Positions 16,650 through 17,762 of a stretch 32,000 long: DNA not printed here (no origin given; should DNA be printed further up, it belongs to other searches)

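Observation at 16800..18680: AT-rich two-gene cassette (unknown-domain/GIY-YIG nuclease plus multi-zinc-ribbon coiled-coil 4-TM protein): candidate uncharacterised defence-type module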

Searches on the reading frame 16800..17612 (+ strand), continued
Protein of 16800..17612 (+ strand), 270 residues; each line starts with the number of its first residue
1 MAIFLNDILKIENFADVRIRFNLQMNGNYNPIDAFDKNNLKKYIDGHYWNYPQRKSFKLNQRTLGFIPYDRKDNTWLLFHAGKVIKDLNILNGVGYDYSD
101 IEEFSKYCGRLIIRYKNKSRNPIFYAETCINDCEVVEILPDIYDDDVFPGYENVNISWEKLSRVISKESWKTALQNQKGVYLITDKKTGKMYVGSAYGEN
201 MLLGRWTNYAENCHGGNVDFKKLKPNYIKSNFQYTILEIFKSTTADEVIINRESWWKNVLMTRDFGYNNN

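Call 44: search_solved_structures(query=A3, max_evalue=1, show_alignments=2)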
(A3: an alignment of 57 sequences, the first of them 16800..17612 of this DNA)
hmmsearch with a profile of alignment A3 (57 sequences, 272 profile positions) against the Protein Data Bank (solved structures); distinct sequences matched with E-value up to 1: 3.
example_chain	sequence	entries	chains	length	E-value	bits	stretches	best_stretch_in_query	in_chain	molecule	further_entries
1ln0_A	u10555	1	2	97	3.2e-07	33.1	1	180-270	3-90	intron-associated endonuclease 1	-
1mk0_A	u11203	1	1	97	6.7e-07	32.1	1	180-270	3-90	Intron-associated endonuclease 1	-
1y7r_A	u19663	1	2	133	0.84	12.1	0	181-220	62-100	hypothetical protein SA2161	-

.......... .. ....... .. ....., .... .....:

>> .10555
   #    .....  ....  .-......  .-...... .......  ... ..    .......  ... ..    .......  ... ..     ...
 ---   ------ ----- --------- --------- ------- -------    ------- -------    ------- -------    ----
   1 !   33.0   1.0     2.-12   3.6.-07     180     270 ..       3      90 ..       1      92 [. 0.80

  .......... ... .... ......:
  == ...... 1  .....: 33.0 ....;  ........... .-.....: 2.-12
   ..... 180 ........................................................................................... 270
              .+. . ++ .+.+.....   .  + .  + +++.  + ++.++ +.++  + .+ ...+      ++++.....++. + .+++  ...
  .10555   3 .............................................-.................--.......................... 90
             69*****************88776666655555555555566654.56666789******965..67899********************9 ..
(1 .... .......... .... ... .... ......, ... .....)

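Call 46: search_protein_families(library=phrogs, proteins=[window:16800-17612:+], max_evalue=1)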
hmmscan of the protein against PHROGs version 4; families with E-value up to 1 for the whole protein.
window:16800-17612:+ (270 aa): 4 families
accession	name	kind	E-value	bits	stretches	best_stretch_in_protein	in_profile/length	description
phrog_26160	-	unknown function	4.5e-41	141.8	1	94-270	98-278/278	-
phrog_314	-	DNA, RNA and nucleotide metabolism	5.3e-08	33.2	1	179-268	180-261/574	homing endonuclease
phrog_19446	-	DNA, RNA and nucleotide metabolism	0.04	14.4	1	180-253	4-72/254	homing endonuclease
phrog_19235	-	unknown function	0.043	14.3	1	171-197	14-40/251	-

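Call 49: search_protein_representatives(alignment_id=A1)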
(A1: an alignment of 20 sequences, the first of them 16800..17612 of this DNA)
Query: 20 sequences, 271 profile positions. Proteins with E-value up to 0.001 (for the whole library): 2475; up to 1e-10: 1487; up to 1e-30: 289. The best 150 are listed.
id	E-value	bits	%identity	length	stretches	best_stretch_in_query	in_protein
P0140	1.4e-108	378.7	-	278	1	3-271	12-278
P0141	2.3e-88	312.4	-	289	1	2-271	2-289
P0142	4.7e-87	308.1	-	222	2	126-271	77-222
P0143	2.3e-82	292.8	-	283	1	2-271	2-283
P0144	3.8e-79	282.2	-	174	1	2-173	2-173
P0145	6.1e-79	281.5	-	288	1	2-271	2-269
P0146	2.5e-77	276.2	-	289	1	2-271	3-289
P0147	1.9e-76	273.3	-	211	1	87-271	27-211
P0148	7.6e-76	271.4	-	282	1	2-271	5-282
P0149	1.2e-72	260.8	-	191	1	48-221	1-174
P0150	2.6e-72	259.8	-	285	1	4-271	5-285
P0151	2.4e-70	253.3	-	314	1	3-271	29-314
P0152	4.1e-70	252.6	-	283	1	3-271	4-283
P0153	1.2e-69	251.1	-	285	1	2-271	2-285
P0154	1.7e-69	250.5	-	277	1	2-271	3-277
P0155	9.4e-69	248.1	-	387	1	2-271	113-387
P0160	5.9e-67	242.2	-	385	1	2-271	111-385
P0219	2.2e-45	171.5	-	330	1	4-271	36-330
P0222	2.9e-45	171.1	-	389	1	2-271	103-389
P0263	8.8e-41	156.4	-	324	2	61-271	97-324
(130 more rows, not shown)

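Call 53: fold_search(model_id=the predicted structure, library=viral)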
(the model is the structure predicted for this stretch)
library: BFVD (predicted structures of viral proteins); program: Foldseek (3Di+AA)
matches with E <= 10: 970; with E <= 0.001: 7
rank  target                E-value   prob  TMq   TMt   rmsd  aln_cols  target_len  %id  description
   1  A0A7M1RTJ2            6.4e-04  1.00  0.26  0.32   4.0       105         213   21  GIY-YIG domain-containing protein [uncultured phage cr109_1]
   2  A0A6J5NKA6            6.8e-04  1.00  0.30  0.31   4.5       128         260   20  GIY-YIG nuclease superfamily [uncultured Caudovirales phage]
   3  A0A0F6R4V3            7.6e-04  1.00  0.24  0.31   8.5       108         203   19  Putative homing endonuclease [Sinorhizobium phage phiM9]
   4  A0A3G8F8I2            8.6e-04  1.00  0.27  0.66   4.2        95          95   21  GIY-YIG domain-containing protein [Streptococcus phage CHPC951]
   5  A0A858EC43            9.2e-04  1.00  0.29  0.30   5.6       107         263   22  Putative endonuclease [Listeria phage vB_Liva_VAfA18]
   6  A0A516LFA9            9.2e-04  1.00  0.26  0.28   4.4        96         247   25  (no name in the UniProt tables at hand)
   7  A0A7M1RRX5            9.8e-04  1.00  0.26  0.23   4.0       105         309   21  GIY-YIG domain-containing protein [uncultured phage cr6_1]
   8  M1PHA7                1.0e-03  1.00  0.27  0.42   8.8       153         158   18  I intron endonuclease [Moumouvirus goulette]
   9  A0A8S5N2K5            1.1e-03  1.00  0.29  0.19   3.2        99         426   25  Intron associated endonuclease [Siphoviridae sp. ctRuT6]
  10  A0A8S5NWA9            1.2e-03  1.00  0.27  0.23   3.5        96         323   29  Intron associated endonuclease [Siphoviridae sp. ct4Ap70]
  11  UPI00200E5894         1.2e-03  1.00  0.26  0.29   3.7        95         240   28  (no name look-up for this kind of identifier)
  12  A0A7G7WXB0            1.2e-03  1.00  0.25  0.35   4.9       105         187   20  GIY-YIG domain-containing protein [Rhizobium phage P9VFCI]
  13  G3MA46                1.2e-03  1.00  0.23  0.23   5.9       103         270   23  Gp305 [Bacillus phage G]
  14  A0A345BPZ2            1.3e-03  1.00  0.29  0.26   4.1       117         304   18  (no name in the UniProt tables at hand)
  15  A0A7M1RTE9            1.4e-03  1.00  0.28  0.29   4.2       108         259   19  GIY-YIG domain-containing protein [uncultured phage cr131_1]
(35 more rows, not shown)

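Call 61: search_dna_similar(query=window:16800-17612:+, collection=phages, mode=protein, max_evalue=0.00001, max_rows=25)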
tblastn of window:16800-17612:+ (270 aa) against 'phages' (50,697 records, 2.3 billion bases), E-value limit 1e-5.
Records with a match: 3; places in all: 3; records where one place covers at least 80% of the query: 0.
Best place of each record, by identity: <60% 3.
By first word of the organism name: Klebsiella 2; Bacteriophage 1.
By host as written in the record: Klebsiella pneumoniae ST13-OXA48 1; Klebsiella pneumoniae subsp. pneumoniae LC-1825/18 1; - 1.
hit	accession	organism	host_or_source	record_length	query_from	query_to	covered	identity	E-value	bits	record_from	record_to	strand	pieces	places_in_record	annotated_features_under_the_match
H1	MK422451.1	Klebsiella phage ST13-OXA48phi12.3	Klebsiella pneumoniae ST13-OXA48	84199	95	270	65%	36.3%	5e-25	109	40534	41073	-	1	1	GIY-YIG nuclease family protein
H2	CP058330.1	Klebsiella phage vB_Kpn_1825-KPC53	Klebsiella pneumoniae subsp. pneumoniae ...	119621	95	270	65%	36.3%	5e-25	109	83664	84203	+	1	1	record has no annotation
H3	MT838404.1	Bacteriophage sp.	human fecal samples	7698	169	270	38%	41.1%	4e-16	84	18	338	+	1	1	record has no annotation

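Call 62: search_dna_similar(query=window:16800-17612:+, collection=plasmids, mode=protein, max_evalue=0.00001, max_rows=25)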
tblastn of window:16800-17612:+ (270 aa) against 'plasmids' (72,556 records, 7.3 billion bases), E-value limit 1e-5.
Records with a match: 428; places in all: 432; records where one place covers at least 80% of the query: 40.
Best place of each record, by identity: <60% 428.
By first word of the organism name: Klebsiella 205; Enterobacter 69; Bacillus 33; Lactiplantibacillus 14; Pediococcus 7; Acinetobacter 7; Alteromonas 7; Sphingobium 7; Lactobacillus 6; Escherichia 6; and 39 more.
By predicted mobility (MOB-suite, as given by PLSDB): non-mobilizable 257; conjugative 122; mobilizable 49.
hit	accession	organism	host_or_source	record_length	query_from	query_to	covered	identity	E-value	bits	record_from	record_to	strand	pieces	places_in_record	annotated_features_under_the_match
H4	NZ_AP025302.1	Persicobacter psychrovividus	-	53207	3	270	99%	57.1%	2e-99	325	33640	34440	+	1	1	GIY-YIG nuclease family protein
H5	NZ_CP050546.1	Levilactobacillus brevis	Single cell,Makgeolli (Korean ...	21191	1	270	100%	42.5%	2e-61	216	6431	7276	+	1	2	GIY-YIG nuclease family protein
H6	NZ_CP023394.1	Lactococcus raffinolactis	cell culture,kimchi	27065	1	270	100%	42.3%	6e-60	211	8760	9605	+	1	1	GIY-YIG nuclease family protein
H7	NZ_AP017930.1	Latilactobacillus sakei subsp. sakei DSM 20017 = JCM 1157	-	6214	1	270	100%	42.1%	7e-62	217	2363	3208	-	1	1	GIY-YIG nuclease family protein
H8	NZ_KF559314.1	Latilactobacillus sakei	-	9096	1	270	100%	42.1%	8e-62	217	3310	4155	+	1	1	GIY-YIG nuclease family protein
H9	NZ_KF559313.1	Latilactobacillus sakei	-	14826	1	270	100%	42.1%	8e-62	217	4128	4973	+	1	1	GIY-YIG nuclease family protein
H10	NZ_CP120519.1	Weissella confusa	whole organism,fermented food (Kim Chi)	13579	1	270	100%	42.1%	9e-62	217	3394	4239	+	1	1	GIY-YIG nuclease family protein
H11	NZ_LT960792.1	Latilactobacillus sakei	French dry-type Pork sausage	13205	1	270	100%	42.1%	1e-61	216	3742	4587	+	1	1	GIY-YIG nuclease family protein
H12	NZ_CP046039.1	Latilactobacillus sakei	cell culture,kimchi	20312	1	270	100%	42.1%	1e-61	216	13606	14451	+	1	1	GIY-YIG nuclease family protein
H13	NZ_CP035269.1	Weissella cibaria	cell culture,food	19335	1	270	100%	42.1%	3e-61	215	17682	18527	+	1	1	GIY-YIG nuclease family protein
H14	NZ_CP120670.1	Limosilactobacillus fermentum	whole organism,Stinky tofu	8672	1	270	100%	42.1%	3e-60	212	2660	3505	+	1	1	GIY-YIG nuclease family protein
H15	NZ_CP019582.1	Lactobacillus helveticus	Homo sapiens,feces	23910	1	270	100%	41.8%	4e-61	215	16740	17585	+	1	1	GIY-YIG nuclease family protein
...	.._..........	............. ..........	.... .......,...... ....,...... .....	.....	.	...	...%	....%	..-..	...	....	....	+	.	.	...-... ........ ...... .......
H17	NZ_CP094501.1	Lactobacillus helveticus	kefir grains,pure culture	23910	1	270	100%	41.8%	4e-61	215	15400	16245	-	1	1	GIY-YIG nuclease family protein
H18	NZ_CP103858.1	Lactobacillus helveticus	Homo sapiens,cell culture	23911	1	270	100%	41.8%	4e-61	215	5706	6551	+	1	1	GIY-YIG nuclease family protein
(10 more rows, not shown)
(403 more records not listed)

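Call 63: get_annotated_region(hit=H7, flank=3500)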
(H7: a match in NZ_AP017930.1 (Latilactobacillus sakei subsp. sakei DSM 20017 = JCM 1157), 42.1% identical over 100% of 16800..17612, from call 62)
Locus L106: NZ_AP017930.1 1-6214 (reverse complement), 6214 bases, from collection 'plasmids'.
description: Latilactobacillus sakei subsp. sakei DSM 20017 = JCM 1157 strain LT-13 plasmid pLs13-a, complete sequence
organism: Latilactobacillus sakei subsp. sakei DSM 20017 = JCM 1157 (NCBI taxid 1423833)
taxonomy: Bacteria; Bacillota; Bacilli; Lactobacillales; Lactobacillaceae; Latilactobacillus; Latilactobacillus sakei; Latilactobacillus sakei subsp. sakei DSM 20017 = JCM 1157
host: -; source: -; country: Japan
typing (MOB-suite, as given by PLSDB): non-mobilizable; replicon rep_cluster_1255
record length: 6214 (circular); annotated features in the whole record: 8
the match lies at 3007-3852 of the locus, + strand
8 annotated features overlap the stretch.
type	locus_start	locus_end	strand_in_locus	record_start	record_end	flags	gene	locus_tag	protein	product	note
CDS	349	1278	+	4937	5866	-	-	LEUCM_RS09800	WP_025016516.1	replication initiation protein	GO:0006270 - DNA replication initiation [Evidence IEA]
CDS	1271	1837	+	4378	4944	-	-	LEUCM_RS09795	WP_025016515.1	HTH domain-containing protein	-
CDS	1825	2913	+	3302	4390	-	-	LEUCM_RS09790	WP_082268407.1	restriction endonuclease subunit S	GO:0006304 - DNA modification [Evidence IEA]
CDS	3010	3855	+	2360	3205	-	-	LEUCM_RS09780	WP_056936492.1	GIY-YIG nuclease family protein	-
CDS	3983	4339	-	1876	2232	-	-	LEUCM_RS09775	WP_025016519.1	type II toxin-antitoxin system YafQ family toxin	-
CDS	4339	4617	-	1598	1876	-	-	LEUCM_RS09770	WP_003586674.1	type II toxin-antitoxin system prevent-host-death family antitoxin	GO:0008219 - cell death [Evidence IEA]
CDS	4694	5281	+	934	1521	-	-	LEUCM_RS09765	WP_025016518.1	site-specific integrase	-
CDS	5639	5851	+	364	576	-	-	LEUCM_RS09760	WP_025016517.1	hypothetical protein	-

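Call 64: get_annotated_region(hit=H4, flank=6000)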
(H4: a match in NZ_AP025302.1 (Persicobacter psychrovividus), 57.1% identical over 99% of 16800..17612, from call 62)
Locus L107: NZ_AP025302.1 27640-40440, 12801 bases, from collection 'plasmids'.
description: Persicobacter psychrovividus strain NBRC 101262 plasmid pPP10, complete sequence
organism: Persicobacter psychrovividus (NCBI taxid 387638)
taxonomy: Bacteria; Bacteroidota; Cytophagia; Cytophagales; Persicobacteraceae; Persicobacter; Persicobacter psychrovividus
host: -; source: -; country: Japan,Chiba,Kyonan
typing (MOB-suite, as given by PLSDB): non-mobilizable
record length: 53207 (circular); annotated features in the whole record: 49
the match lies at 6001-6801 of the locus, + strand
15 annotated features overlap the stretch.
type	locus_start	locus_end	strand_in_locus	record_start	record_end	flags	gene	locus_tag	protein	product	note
CDS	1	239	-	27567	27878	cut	-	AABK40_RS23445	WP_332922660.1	type II toxin-antitoxin system HigB family toxin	-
CDS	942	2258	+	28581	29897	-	-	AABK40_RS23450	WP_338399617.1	replication initiation protein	GO:0006270 - DNA replication initiation [Evidence IEA]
CDS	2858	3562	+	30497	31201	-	-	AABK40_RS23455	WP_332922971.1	replication initiation protein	-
CDS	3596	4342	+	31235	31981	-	-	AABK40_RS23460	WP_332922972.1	ParA family protein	-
CDS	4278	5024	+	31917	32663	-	-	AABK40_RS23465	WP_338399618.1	ParB N-terminal domain-containing protein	-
CDS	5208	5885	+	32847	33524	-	-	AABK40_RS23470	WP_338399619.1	hypothetical protein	-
CDS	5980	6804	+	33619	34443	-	-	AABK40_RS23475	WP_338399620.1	GIY-YIG nuclease family protein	-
CDS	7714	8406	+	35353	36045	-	-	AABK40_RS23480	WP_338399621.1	hypothetical protein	-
CDS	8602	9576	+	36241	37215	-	-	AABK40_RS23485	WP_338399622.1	HTH domain-containing protein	GO:0006351 - DNA-templated transcription [Evidence IEA]; GO:0006355 - regulation of DNA-templated transcription ...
CDS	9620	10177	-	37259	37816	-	-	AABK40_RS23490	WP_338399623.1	N-acetylmuramoyl-L-alanine amidase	-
CDS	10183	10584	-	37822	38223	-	-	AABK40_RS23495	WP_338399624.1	hypothetical protein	-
CDS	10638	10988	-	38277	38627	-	-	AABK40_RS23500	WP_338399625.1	hypothetical protein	-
CDS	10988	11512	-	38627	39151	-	-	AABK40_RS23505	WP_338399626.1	AAA family ATPase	-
CDS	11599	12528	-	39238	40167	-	-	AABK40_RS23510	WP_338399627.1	hypothetical protein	-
CDS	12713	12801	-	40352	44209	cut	-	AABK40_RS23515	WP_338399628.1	strawberry notch-like NTP hydrolase domain-containing protein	-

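Call 66: search_protein_families(library=pfam, proteins=[P0049, P0081, P0155, P0160, P0222, P0151, P0219, P0263], max_evalue=0.01)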
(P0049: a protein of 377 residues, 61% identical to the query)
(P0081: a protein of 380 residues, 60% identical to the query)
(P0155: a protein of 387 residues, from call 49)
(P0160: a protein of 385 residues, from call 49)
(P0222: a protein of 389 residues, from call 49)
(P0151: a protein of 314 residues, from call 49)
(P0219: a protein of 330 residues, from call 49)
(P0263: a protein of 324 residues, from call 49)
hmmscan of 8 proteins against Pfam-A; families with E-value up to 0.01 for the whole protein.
P0049 (377 aa): 3 families
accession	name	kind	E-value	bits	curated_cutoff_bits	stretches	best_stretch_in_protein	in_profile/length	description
PF20118.4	DUF6508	-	9.7e-10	38.8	23.6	1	54-105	77-128/129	Family of unknown function (DUF6508)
PF01541.30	GIY-YIG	-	3.3e-05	24.6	22.6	1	285-374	2-77/78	GIY-YIG catalytic domain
PF19835.5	SegE_GIY-YIG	-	0.0034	18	25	0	286-367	19-107/123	Putative endonuclease segE, GIY-YIG domain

P0081 (380 aa): 2 families
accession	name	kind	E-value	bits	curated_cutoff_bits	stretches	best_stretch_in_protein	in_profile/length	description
PF01541.30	GIY-YIG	-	1.2e-05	25.9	22.6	1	288-377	2-77/78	GIY-YIG catalytic domain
PF20118.4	DUF6508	-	0.00015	22.1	23.6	1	57-105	77-125/129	Family of unknown function (DUF6508)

P0155 (387 aa): 2 families
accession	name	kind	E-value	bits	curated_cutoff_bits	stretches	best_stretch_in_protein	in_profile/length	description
PF20118.4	DUF6508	-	1.6e-08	34.9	23.6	1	34-101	61-126/129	Family of unknown function (DUF6508)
PF01541.30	GIY-YIG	-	9.9e-05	23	22.6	1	290-384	2-77/78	GIY-YIG catalytic domain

P0160 (385 aa): 1 family
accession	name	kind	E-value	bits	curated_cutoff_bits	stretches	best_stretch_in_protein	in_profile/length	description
PF01541.30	GIY-YIG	-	0.0062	17.3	22.6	1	289-377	3-74/78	GIY-YIG catalytic domain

P0222 (389 aa): 1 family
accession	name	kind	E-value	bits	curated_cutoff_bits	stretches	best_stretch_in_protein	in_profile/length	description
PF01541.30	GIY-YIG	-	0.0019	18.9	22.6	0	280-374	3-69/78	GIY-YIG catalytic domain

P0151 (314 aa): 2 families
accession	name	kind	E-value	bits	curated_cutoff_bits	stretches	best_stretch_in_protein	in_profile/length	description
PF01541.30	GIY-YIG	-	0.0004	21.1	22.6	1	221-305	2-74/78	GIY-YIG catalytic domain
PF19835.5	SegE_GIY-YIG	-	0.0067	17.1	25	0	122-160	11-51/123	Putative endonuclease segE, GIY-YIG domain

P0219 (330 aa): 2 families
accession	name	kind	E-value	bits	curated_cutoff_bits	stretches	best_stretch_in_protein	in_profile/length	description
PF19835.5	SegE_GIY-YIG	-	0.0004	21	25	0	234-249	20-35/123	Putative endonuclease segE, GIY-YIG domain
PF01541.30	GIY-YIG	-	0.0018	19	22.6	1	233-321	3-74/78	GIY-YIG catalytic domain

P0263 (324 aa): 1 family
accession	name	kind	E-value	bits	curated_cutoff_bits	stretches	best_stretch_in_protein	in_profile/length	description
PF01541.30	GIY-YIG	-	0.0025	18.5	22.6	0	211-282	2-43/78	GIY-YIG catalytic domain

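Call 69: search_protein_families(library=pfam, alignment_id=A4, max_evalue=0.00001)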
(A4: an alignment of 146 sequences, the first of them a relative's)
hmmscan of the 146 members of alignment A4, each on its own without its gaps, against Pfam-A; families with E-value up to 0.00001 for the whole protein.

A. member 1, L007:5426-5830:+ (135 aa): 1 family
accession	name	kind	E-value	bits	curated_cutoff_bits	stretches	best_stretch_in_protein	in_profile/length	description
PF08818.16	DUF1801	-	2.9e-08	34.4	27.2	1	18-119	2-82/85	Domain of unknown function (DU1801)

B. families by the number of members that match (of 146 scanned): 154 families (the first 25 are shown)
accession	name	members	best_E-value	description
PF00155.27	Aminotran_1_2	3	1e-75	Aminotransferase class I and II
PF00589.27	Phage_integrase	3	3.4e-42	Phage integrase family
PF04851.21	ResIII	3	4.9e-38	Type III restriction enzyme, res subunit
PF00270.35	DEAD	3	7.3e-10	DEAD/DEAH box helicase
PF18766.7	SWI2_SNF2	2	5e-61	SWI2/SNF2 ATPase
PF04313.20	HSDR_N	2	5.6e-40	Type I restriction enzyme R protein N terminus (HSDR_N)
PF00581.25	Rhodanese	2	1.1e-20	Rhodanese-like domain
PF00271.37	Helicase_C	2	1e-19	Helicase conserved C-terminal domain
PF00903.31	Glyoxalase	2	2.4e-19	Glyoxalase/Bleomycin resistance protein/Dioxygenase superfamily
PF02463.25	SMC_N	2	7.6e-16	RecF/RecN/SMC N terminal domain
PF13175.12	AAA_15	2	9.7e-16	AAA ATPase domain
PF13476.12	AAA_23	2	1.8e-11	AAA domain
PF05016.21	ParE_toxin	2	5.1e-11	ParE toxin of type II toxin-antitoxin system, parDE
PF13495.12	Phage_int_SAM_4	2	7.7e-10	Phage integrase, N-terminal SAM-like domain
PF13304.12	AAA_21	2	6.1e-09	AAA domain, putative AbiEii toxin, Type IV TA system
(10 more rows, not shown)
